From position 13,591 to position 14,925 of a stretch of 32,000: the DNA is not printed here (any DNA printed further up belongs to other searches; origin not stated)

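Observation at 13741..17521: Candidate F420-linked oxidative pentose-phosphate operon in an archaeon (FGD-family LLM, Spx/ArsC-like, Gnd, LarA-like)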

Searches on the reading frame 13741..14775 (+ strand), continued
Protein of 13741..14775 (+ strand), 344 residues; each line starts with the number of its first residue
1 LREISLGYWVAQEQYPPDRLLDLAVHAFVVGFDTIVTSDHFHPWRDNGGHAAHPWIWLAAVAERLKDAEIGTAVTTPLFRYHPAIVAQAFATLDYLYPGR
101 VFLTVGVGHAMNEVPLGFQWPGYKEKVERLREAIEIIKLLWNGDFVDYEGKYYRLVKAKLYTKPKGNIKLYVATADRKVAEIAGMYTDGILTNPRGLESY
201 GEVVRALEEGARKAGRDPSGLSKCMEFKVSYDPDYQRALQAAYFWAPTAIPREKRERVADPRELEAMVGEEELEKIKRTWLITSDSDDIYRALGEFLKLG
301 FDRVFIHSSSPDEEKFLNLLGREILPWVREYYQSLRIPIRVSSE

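Call 10: find_encoding_contigs(protein=P0001, flank=6000, max_places=4)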
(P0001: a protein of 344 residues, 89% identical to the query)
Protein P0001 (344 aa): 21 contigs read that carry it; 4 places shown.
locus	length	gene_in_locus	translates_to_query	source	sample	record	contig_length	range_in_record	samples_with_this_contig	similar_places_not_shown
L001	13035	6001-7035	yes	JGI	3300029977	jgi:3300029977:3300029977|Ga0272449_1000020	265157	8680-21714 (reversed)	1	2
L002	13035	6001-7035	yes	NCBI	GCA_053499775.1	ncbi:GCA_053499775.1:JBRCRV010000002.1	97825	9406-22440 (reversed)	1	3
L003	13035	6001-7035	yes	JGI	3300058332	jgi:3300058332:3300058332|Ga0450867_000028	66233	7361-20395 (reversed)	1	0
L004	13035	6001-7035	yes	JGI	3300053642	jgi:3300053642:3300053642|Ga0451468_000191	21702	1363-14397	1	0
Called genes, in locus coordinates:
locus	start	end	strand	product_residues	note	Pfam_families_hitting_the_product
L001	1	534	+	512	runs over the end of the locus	PF09334:tRNA-synt_1g, PF19303:Anticodon_3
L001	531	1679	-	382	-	PF00091:Tubulin, PF12327:FtsZ_C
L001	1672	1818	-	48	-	PF01402:RHH_1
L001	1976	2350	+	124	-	-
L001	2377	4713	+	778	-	PF00133:tRNA-synt_1, PF09334:tRNA-synt_1g, PF08264:Anticodon_1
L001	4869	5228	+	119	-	PF18894:PhageMetallopep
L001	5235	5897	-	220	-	PF04199:Cyclase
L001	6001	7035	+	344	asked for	PF00296:Bac_luciferase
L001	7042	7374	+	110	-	-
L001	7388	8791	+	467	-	PF03446:NAD_binding_2, PF00393:6PGD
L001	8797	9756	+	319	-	PF21113:LarA_C (weak)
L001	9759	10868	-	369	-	PF02163:Peptidase_M50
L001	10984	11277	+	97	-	-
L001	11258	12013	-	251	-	PF00535:Glycos_transf_2, PF13641:Glyco_tranf_2_3 (weak)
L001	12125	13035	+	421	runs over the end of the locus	PF02163:Peptidase_M50, PF13180:PDZ_2, PF00595:PDZ (weak), PF17820:PDZ_6, PF02163:Peptidase_M50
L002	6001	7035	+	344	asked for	PF00296:Bac_luciferase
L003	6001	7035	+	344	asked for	PF00296:Bac_luciferase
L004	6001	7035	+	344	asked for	PF00296:Bac_luciferase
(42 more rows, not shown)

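Call 11: find_encoding_contigs(protein=P0023, flank=6000, max_places=3)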
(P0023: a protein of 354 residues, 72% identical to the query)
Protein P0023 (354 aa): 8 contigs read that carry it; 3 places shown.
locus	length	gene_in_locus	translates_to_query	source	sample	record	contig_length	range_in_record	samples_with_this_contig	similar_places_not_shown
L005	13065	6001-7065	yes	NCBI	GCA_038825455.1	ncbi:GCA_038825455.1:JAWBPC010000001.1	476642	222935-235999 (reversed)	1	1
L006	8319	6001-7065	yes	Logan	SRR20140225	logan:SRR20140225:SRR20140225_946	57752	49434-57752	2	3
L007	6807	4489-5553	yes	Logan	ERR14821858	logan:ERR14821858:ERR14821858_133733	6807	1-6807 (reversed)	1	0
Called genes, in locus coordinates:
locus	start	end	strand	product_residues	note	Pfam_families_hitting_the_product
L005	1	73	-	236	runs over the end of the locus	-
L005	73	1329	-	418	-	PF01882:DUF58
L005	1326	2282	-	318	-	PF20030:bpMoxR, PF07726:AAA_3, PF07728:AAA_5, PF00004:AAA (weak), PF17863:AAA_lid_2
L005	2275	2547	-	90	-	-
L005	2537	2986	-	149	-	-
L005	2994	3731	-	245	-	-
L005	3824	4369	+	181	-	PF02778:tRNA_int_endo_N, PF01974:tRNA_int_endo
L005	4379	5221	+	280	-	PF01040:UbiA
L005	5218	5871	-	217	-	PF04199:Cyclase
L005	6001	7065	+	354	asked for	PF00296:Bac_luciferase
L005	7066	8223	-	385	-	PF01380:SIS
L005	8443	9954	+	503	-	PF00437:T2SSE (weak)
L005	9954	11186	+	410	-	PF04894:Nre_N, PF04895:Nre_C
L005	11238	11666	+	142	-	PF00892:EamA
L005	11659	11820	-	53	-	PF14803:Zn_ribbon_Nudix (faint)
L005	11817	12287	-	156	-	PF01980:TrmO_N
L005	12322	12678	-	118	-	PF04343:DUF488, PF22751:DUF488-N3a, PF22752:DUF488-N3i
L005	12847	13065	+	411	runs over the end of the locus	PF02812:ELFV_dehydrog_N, PF00208:ELFV_dehydrog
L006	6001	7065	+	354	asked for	PF00296:Bac_luciferase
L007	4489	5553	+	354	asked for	PF00296:Bac_luciferase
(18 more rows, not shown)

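Call 14: find_encoding_contigs(protein=window:13741-14775:+, flank=3000, max_places=6)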
Protein window:13741-14775:+ (344 aa): 4 contigs read that carry it; 1 place shown.
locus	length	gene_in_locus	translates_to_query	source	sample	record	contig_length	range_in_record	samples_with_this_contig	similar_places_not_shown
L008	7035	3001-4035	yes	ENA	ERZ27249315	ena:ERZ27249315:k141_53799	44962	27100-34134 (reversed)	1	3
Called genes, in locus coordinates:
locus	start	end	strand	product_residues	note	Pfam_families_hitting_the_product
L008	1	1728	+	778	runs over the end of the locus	PF00133:tRNA-synt_1, PF09334:tRNA-synt_1g, PF08264:Anticodon_1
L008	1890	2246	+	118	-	PF18894:PhageMetallopep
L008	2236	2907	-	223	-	PF04199:Cyclase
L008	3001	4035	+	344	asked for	PF00296:Bac_luciferase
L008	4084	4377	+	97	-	-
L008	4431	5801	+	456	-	PF03446:NAD_binding_2, PF00393:6PGD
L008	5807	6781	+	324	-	PF21113:LarA_C (weak)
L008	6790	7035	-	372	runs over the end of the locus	PF02163:Peptidase_M50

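Call 32: find_related_loci(query=A2, collection=genome_contigs, flank=6000)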
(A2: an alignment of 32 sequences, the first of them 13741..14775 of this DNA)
Query A2 (344 aa) in genome_contigs; peptide patterns used: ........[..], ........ (x = any residue, [..] = any of these).
600 stretches matched a pattern (row limit reached: there are more); 595 encode a relative of the query (tblastn E <= 1e-3); the best 80 are kept; 80 distinct loci.
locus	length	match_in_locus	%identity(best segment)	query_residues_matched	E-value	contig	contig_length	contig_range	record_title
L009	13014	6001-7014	71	4-341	6e-166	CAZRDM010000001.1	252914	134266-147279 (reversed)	MAG TPA_asm: uncultured Candidatus Bathyarchaeia archaeon isolate SRP231805_co3_316 genome assembly, contig: NODE_1_leng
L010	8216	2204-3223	69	4-343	1e-165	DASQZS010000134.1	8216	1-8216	MAG TPA_asm: Candidatus Acidoferrum sp. isolate SMAG_U11098 k141_313281, whole genome shotgun sequence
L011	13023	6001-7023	69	1-341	6e-165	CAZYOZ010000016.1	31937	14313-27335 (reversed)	MAG TPA_asm: uncultured Candidatus Bathyarchaeia archaeon isolate SRP231805_co2_295 genome assembly, contig: NODE_546_le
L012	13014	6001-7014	70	4-341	1e-164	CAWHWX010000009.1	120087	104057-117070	MAG: Candidatus Bathyarchaeota archaeon isolate MFD02248.bin.2.124 genome assembly, contig: contig_39626, whole genome s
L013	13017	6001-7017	66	4-342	3e-158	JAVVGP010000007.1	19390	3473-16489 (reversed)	MAG: Thermoproteota archaeon isolate PSS.bin.9 NODE_365_length_19390_cov_115.787691, whole genome shotgun sequence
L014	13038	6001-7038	60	3-342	2e-147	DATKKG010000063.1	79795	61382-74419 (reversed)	MAG TPA_asm: Conexivisphaerales archaeon isolate SMAG_U14651 k141_3315026, whole genome shotgun sequence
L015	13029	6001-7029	74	2-344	0e+0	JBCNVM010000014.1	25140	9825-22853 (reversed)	MAG: Candidatus Caldarchaeales archaeon isolate DT_Bin_10 contig14, whole genome shotgun sequence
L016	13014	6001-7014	69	4-341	7e-164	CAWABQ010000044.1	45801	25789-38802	MAG: Candidatus Bathyarchaeota archaeon isolate MFD04408.bin.2.141 genome assembly, contig: contig_68144, whole genome s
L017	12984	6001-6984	50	3-330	1e-103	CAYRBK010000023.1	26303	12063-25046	MAG TPA_asm: uncultured Candidatus Bathyarchaeia archaeon isolate binchicken_co124_317 genome assembly, contig: NODE_707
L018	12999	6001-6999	47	4-335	5e-99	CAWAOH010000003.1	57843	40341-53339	MAG: Candidatus Bathyarchaeota archaeon isolate MFD03726.bin.2.75 genome assembly, contig: contig_107877, whole genome s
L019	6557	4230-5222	46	4-336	7e-98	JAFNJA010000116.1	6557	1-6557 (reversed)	MAG: Candidatus Brockarchaeota archaeon isolate JZ-2.bins.136 NODE_117_length_6557_cov_0.810109, whole genome shotgun se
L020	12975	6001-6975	47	6-329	1e-91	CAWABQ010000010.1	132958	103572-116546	MAG: Candidatus Bathyarchaeota archaeon isolate MFD04408.bin.2.141 genome assembly, contig: contig_126041, whole genome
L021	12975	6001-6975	44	8-330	2e-90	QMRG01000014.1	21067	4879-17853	MAG: Thermoprotei archaeon isolate B69_G16 B69_Guay16_scaffold_01104, whole genome shotgun sequence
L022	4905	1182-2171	42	4-332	4e-90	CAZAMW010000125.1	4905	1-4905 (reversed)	MAG TPA_asm: uncultured Nitrosopumilales archaeon isolate SRP226684_co1_57 genome assembly, contig: NODE_14192_length_49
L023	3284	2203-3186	43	4-326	4e-89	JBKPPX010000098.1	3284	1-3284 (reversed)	MAG: Thermoproteota archaeon isolate GS_EKS_MAG_00091 GS_EKS_000002023634, whole genome shotgun sequence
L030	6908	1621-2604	42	4-326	1e-86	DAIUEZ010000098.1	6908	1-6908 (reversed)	MAG TPA_asm: Nitrososphaera sp. isolate CTOTU29107 NODE_238_length_6908_cov_5.522837, whole genome shotgun sequence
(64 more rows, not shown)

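Call 35: search_solved_structures(query=window:13741-14775:+, max_evalue=1e-40, show_alignments=5)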
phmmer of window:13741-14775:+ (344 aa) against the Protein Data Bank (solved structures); distinct sequences matched with E-value up to 1e-40: 5.
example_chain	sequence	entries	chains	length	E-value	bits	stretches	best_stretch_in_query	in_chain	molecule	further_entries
5lxe_A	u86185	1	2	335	1.1e-86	294.5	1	4-329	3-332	F420-dependent glucose-6-phosphate dehydrogenase 1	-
3b4y_A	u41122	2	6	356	1.1e-86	294.5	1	1-329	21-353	PROBABLE F420-DEPENDENT GLUCOSE-6-PHOSPHATE DEHYDROGENASE FGD1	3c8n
1rhc_A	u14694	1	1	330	2e-73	250.8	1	5-330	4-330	F420-dependent alcohol dehydrogenase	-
9hav_A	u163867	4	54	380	2e-60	208.1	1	5-329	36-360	Luciferase family protein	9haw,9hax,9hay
9fp4_A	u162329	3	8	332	1.1e-52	182.6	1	6-326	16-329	F420-dependent hydroxymycolic acid dehydrogenase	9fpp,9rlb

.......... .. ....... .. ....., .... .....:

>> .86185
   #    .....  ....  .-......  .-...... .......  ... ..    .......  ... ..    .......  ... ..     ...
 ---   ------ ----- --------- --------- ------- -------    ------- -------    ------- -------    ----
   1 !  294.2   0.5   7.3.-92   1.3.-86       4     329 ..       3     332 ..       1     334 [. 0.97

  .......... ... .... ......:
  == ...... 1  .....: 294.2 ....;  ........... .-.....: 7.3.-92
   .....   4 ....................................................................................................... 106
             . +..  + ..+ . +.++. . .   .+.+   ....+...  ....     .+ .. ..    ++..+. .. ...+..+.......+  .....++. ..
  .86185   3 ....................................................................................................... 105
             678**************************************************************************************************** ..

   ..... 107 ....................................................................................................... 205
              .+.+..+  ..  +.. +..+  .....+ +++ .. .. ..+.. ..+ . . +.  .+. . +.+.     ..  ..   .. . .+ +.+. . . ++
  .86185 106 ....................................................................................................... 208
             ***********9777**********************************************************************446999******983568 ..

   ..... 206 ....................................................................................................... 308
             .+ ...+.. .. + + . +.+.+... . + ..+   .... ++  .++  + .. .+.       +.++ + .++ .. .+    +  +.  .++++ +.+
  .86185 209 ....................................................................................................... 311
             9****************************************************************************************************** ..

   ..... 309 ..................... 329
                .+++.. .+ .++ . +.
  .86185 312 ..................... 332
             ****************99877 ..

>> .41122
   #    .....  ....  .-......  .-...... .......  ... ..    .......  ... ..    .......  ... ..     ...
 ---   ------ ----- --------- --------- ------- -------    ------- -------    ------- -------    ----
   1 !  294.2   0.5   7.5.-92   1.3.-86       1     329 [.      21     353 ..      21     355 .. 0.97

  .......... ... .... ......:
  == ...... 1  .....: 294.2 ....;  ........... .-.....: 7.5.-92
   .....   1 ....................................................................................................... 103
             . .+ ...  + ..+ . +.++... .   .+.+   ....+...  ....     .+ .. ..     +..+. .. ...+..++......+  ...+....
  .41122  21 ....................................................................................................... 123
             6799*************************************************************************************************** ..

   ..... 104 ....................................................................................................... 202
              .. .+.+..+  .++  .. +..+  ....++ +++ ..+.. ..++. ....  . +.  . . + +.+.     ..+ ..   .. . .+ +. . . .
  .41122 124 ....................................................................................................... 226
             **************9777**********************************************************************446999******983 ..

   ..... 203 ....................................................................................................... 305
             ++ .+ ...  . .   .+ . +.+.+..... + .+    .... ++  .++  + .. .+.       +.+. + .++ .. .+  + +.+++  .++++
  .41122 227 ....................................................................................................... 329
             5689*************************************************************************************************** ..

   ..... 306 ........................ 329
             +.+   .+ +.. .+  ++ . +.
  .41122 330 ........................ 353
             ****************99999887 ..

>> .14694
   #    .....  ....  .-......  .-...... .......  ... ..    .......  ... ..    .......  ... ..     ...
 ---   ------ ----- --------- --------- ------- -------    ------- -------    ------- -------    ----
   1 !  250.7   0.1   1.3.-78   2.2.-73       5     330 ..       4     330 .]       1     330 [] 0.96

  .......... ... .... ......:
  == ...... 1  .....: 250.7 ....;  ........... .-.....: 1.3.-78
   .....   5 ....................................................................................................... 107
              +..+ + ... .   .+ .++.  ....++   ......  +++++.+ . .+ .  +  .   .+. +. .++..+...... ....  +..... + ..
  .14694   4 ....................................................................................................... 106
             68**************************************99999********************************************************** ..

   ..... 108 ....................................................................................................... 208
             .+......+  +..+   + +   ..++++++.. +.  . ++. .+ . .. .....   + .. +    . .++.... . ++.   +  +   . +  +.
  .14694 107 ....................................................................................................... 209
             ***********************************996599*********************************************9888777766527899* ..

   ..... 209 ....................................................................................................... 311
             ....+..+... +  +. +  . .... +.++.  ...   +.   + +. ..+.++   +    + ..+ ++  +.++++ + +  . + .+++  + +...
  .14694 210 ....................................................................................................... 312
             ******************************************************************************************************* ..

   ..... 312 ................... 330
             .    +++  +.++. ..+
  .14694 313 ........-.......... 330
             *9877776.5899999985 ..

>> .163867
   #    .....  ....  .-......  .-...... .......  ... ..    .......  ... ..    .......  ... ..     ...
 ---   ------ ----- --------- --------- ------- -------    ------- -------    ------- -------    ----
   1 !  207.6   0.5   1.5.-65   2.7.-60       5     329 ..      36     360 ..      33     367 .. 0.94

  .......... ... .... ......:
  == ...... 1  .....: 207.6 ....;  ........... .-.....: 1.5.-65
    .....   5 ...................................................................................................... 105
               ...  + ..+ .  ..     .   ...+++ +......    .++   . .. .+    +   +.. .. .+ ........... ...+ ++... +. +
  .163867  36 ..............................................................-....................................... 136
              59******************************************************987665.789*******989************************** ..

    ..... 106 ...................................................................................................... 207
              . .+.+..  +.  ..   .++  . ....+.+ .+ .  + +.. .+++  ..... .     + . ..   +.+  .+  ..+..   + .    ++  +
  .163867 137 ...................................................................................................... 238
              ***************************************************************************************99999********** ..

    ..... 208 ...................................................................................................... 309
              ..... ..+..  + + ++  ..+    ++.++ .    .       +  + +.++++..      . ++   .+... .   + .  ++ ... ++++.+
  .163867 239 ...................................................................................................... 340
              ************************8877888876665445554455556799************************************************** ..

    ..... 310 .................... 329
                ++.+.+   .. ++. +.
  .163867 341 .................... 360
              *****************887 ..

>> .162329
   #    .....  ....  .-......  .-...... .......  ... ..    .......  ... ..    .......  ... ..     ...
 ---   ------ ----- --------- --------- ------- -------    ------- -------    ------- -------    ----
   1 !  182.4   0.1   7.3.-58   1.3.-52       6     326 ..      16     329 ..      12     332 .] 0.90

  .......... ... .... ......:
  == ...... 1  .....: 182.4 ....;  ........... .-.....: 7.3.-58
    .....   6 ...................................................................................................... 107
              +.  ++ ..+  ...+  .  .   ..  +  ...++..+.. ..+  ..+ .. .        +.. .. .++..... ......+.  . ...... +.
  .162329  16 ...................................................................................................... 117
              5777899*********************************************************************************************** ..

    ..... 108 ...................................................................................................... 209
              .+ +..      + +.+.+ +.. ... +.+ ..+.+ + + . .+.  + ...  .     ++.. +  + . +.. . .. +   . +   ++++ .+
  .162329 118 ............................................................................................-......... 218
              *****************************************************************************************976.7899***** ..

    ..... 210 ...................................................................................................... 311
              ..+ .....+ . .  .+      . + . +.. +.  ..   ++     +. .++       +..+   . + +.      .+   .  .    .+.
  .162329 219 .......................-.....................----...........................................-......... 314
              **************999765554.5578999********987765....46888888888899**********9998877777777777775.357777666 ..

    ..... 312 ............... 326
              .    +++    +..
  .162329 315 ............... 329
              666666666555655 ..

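Call 37: find_encoding_contigs(protein=P0012, flank=5000, max_places=1)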
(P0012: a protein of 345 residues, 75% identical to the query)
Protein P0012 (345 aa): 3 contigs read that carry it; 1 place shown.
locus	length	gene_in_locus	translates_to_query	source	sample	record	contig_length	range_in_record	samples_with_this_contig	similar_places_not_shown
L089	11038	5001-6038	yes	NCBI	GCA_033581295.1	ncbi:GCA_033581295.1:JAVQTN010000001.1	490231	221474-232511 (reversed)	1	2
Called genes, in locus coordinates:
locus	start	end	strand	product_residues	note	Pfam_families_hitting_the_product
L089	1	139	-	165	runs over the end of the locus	PF13527:Acetyltransf_9 (weak), PF00583:Acetyltransf_1, PF17013:Acetyltransf_15 (weak), PF13673:Acetyltransf_10, PF13508:Acetyltransf_7, PF13523:Acetyltransf_8 (weak), PF08445:FR47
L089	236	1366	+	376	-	PF02163:Peptidase_M50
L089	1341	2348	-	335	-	PF21113:LarA_C (weak)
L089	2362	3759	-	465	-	PF03446:NAD_binding_2, PF00393:6PGD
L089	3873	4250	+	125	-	PF18894:PhageMetallopep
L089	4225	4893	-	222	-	PF04199:Cyclase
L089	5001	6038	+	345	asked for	PF00296:Bac_luciferase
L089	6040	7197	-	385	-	PF01380:SIS (faint)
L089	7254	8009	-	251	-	-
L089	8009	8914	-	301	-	PF00005:ABC_tran, PF13304:AAA_21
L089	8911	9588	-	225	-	PF01597:GCV_H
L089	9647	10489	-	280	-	PF00581:Rhodanese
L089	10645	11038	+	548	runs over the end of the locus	PF01266:DAO (faint), PF01593:Amino_oxidase, PF01946:Thi4 (weak), PF13450:NAD_binding_8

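Call 38: find_encoding_contigs(protein=P0008, flank=5000, max_places=1)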
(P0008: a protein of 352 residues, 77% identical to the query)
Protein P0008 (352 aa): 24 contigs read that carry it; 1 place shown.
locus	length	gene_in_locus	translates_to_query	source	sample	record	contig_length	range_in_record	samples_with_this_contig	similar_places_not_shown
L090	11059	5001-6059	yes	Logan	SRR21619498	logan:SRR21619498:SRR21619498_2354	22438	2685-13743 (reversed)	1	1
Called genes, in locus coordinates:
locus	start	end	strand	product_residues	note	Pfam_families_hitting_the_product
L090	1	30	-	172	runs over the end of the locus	PF13420:Acetyltransf_4 (weak), PF00583:Acetyltransf_1, PF13673:Acetyltransf_10, PF13508:Acetyltransf_7, PF08445:FR47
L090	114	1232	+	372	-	PF02163:Peptidase_M50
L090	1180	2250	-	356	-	PF21113:LarA_C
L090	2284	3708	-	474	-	PF02558:ApbA (faint), PF03446:NAD_binding_2, PF03807:F420_oxidored (weak), PF00393:6PGD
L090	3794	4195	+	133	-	PF18894:PhageMetallopep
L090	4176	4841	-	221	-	PF04199:Cyclase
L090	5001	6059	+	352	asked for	PF00296:Bac_luciferase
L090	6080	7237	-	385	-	PF01380:SIS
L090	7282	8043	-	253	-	-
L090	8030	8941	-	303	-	PF00005:ABC_tran, PF13304:AAA_21 (faint)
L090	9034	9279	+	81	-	PF01037:AsnC_trans_reg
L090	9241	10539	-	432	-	PF22641:TiaS_TCKD, PF08489:TiaS_FLD, PF01336:tRNA_anti-codon, PF23783:Zn_ribbon_TiaS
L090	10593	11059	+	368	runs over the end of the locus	PF00155:Aminotran_1_2, PF00266:Aminotran_5, PF01053:Cys_Met_Meta_PP, PF04864:Alliinase_C (weak)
